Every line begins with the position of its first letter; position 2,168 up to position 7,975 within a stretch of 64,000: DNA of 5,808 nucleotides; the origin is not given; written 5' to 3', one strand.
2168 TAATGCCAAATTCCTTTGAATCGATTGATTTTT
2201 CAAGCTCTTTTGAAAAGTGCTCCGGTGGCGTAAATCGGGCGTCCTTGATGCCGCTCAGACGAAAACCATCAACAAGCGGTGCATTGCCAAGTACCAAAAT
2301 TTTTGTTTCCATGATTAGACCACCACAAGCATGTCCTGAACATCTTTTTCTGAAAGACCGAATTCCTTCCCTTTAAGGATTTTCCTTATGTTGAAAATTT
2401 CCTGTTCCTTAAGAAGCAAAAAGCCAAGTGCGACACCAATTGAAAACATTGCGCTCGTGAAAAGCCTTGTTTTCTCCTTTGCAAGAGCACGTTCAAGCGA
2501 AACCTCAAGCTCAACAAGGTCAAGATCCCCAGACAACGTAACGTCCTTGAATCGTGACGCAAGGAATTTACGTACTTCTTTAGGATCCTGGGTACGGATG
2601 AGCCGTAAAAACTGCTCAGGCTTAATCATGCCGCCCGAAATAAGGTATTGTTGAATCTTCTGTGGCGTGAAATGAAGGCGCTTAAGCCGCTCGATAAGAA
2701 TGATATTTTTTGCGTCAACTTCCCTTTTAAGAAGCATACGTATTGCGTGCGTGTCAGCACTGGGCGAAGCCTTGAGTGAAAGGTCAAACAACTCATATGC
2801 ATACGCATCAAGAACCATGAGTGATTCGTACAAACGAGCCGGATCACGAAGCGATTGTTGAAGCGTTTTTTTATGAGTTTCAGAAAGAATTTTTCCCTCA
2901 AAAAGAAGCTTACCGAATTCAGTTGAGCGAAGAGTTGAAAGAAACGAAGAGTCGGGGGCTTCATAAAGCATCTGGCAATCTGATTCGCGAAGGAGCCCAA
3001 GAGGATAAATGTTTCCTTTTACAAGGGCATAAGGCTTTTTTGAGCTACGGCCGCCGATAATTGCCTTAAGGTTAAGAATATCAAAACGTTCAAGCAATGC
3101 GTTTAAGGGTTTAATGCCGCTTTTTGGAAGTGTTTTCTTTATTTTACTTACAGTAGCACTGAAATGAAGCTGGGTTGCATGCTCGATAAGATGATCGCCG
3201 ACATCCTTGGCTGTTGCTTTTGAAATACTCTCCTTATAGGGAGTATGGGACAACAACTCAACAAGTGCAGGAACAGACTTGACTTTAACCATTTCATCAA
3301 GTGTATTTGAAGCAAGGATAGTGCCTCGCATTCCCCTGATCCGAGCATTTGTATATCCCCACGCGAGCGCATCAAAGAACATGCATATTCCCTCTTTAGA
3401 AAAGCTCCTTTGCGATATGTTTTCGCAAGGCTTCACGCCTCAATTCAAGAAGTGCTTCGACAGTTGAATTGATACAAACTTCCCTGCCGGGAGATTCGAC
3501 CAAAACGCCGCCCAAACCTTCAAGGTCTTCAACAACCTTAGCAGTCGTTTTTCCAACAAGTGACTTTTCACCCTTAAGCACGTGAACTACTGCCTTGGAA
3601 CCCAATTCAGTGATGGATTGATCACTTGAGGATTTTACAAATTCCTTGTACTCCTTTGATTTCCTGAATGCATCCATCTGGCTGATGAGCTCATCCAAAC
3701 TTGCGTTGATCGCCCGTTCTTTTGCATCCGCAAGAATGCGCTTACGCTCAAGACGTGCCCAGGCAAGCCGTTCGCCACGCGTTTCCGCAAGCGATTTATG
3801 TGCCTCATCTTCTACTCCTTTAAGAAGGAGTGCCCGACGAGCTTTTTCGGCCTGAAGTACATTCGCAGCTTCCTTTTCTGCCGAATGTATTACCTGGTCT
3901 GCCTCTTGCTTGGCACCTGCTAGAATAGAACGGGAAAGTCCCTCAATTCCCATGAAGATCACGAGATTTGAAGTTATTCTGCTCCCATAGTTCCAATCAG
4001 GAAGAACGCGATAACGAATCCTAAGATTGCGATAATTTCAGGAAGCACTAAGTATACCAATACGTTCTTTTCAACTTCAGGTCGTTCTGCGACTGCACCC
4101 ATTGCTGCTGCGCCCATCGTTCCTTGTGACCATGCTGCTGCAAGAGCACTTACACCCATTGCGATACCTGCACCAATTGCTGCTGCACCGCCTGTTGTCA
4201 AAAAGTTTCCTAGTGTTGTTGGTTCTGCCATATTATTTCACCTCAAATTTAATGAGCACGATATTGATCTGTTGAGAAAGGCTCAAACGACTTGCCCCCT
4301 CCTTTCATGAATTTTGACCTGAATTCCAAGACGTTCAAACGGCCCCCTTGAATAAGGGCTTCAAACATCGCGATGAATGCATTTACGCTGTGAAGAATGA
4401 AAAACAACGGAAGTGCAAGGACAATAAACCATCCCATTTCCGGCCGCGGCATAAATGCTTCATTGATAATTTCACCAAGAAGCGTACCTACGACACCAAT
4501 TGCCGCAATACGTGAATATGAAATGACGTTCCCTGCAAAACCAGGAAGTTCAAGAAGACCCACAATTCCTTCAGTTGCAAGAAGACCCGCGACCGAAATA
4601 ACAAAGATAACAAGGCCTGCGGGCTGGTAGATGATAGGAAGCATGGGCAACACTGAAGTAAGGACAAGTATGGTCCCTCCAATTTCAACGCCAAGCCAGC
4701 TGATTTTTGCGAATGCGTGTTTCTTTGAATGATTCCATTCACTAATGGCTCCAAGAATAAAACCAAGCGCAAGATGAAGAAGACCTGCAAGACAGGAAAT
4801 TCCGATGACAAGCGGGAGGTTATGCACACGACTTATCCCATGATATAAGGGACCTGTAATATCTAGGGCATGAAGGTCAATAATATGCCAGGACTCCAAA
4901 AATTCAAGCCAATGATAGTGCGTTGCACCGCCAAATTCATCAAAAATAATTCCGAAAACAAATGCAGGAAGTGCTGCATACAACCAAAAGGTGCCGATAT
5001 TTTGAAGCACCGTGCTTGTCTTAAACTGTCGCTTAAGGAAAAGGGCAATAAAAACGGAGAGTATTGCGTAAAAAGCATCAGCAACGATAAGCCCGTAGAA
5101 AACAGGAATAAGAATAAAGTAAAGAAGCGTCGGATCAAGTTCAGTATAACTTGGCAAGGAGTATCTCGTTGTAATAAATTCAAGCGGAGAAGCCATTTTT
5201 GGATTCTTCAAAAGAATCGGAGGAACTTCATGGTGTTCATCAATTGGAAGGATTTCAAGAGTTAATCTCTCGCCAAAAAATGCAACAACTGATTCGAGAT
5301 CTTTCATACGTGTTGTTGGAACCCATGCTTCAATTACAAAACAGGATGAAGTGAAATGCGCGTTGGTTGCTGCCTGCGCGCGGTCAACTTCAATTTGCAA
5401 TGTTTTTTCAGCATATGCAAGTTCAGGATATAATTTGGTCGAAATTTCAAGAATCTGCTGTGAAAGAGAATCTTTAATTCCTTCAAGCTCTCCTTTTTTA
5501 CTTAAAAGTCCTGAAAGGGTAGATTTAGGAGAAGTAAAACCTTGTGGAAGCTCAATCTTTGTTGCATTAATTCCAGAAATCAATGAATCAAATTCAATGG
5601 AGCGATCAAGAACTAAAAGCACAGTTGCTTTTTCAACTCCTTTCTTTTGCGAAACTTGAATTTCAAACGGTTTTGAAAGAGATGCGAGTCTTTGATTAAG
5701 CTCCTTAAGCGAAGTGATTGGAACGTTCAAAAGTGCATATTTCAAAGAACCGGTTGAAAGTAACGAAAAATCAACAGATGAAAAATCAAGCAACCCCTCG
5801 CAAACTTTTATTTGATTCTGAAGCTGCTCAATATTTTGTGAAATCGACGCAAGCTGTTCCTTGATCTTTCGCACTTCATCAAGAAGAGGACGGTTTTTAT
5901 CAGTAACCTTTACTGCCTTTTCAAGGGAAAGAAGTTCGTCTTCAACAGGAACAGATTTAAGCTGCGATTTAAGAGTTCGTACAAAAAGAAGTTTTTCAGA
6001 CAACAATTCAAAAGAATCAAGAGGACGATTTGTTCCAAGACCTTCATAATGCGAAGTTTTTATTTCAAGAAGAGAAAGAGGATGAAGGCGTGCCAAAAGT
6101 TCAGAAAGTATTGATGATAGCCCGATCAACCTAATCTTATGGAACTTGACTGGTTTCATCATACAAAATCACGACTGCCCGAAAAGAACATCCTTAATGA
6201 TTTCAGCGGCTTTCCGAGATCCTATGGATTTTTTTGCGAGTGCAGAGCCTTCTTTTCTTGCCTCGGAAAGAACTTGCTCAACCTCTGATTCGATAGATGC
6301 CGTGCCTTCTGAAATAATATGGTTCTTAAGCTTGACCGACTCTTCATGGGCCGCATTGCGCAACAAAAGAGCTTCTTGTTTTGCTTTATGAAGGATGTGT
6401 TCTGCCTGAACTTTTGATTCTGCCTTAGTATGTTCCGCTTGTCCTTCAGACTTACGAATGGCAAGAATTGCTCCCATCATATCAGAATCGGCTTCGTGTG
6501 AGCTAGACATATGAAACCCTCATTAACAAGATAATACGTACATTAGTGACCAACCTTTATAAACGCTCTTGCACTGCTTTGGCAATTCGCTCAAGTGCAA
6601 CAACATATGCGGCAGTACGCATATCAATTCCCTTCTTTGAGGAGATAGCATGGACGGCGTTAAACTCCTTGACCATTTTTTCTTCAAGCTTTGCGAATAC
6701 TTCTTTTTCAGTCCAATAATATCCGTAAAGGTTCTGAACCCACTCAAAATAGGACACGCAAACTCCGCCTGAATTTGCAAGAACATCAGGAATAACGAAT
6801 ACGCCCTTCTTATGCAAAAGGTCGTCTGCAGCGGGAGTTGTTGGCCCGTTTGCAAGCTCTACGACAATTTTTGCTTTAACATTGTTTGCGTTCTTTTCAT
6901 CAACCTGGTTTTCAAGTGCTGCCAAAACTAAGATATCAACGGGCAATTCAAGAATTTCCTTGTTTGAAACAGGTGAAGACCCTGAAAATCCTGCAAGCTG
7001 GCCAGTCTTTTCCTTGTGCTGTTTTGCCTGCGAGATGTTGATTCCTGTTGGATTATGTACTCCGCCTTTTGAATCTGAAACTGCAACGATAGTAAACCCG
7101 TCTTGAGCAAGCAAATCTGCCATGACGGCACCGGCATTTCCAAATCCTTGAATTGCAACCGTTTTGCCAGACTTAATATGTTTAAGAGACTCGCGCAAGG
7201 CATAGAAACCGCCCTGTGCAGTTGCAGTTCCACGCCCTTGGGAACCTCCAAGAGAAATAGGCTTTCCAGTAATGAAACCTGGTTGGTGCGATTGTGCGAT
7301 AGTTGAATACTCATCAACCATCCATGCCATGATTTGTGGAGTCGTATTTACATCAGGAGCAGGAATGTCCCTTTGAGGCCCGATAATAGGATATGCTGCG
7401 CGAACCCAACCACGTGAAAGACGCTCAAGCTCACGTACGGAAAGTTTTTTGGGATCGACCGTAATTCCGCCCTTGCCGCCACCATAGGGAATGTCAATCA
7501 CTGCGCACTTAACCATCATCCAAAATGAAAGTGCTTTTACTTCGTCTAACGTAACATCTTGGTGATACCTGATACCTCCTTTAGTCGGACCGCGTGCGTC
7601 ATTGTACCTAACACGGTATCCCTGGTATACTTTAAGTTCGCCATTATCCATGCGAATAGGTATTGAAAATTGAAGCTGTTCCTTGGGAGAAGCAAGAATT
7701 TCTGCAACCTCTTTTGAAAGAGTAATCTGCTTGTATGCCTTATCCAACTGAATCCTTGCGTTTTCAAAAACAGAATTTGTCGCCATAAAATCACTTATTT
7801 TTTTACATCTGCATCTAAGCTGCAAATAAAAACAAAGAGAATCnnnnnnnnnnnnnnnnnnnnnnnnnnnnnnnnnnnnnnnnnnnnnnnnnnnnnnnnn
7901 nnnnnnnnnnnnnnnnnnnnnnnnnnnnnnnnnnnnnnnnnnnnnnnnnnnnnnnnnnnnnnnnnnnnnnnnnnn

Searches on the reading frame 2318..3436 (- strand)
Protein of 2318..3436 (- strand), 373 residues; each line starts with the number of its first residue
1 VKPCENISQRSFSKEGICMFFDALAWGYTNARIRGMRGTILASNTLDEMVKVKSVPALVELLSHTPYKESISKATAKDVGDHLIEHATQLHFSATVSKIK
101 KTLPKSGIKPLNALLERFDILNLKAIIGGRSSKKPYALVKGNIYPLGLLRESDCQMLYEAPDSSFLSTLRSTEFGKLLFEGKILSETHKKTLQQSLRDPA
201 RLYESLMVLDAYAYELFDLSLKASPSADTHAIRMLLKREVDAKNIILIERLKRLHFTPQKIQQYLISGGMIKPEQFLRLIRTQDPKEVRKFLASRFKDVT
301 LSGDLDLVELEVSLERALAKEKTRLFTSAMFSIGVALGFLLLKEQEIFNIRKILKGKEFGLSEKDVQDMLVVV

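Call 40: search_protein_families(library=pfam, max_evalue=0.00001, proteins=[window:2318-3436:-])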
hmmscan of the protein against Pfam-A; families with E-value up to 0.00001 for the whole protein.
window:2318-3436:- (373 aa): 1 family
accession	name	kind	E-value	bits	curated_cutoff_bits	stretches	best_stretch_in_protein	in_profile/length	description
PF01992.21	vATP-synt_AC39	-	8.2e-50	170.5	29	1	30-367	2-337/339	ATP synthase (C/AC39) subunit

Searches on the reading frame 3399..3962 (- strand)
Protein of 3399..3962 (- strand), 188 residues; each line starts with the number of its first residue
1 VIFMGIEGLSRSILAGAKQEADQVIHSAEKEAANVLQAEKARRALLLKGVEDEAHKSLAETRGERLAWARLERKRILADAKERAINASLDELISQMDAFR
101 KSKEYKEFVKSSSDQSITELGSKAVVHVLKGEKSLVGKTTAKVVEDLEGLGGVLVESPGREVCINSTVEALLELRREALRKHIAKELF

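Call 40: search_protein_families(library=pfam, max_evalue=0.00001, proteins=[window:3399-3962:-])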
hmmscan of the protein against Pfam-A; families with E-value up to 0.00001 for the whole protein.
window:3399-3962:- (188 aa): 1 family
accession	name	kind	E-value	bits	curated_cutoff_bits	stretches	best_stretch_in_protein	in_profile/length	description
PF01991.23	vATP-synt_E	-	6.1e-11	42.6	24.2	1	13-188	2-199/199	ATP synthase (E/31 kDa) subunit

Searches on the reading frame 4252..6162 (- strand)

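Call 40: search_protein_families(library=pfam, max_evalue=0.00001, proteins=[window:4252-6162:-])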
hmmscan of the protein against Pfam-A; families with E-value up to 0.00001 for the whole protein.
window:4252-6162:- (637 aa): 1 family
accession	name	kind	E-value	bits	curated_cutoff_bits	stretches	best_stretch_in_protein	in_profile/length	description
PF01496.24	V_ATPase_I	-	4.6e-14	51.8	30.7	1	195-377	227-414/815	V-type ATPase 116kDa subunit family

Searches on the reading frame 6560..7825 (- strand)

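Call 40: search_protein_families(library=pfam, max_evalue=0.00001, proteins=[window:6560-7825:-])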
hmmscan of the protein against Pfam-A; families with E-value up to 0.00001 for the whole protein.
window:6560-7825:- (422 aa): 2 families
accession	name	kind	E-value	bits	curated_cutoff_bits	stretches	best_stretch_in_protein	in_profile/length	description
PF00208.27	ELFV_dehydrog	-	1.7e-76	257.6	23.4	1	193-421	1-240/241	Glutamate/Leucine/Phenylalanine/Valine dehydrogenase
PF02812.23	ELFV_dehydrog_N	-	8.4e-56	187.7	25.3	1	47-174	1-128/129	Glu/Leu/Phe/Val dehydrogenase, dimerisation domain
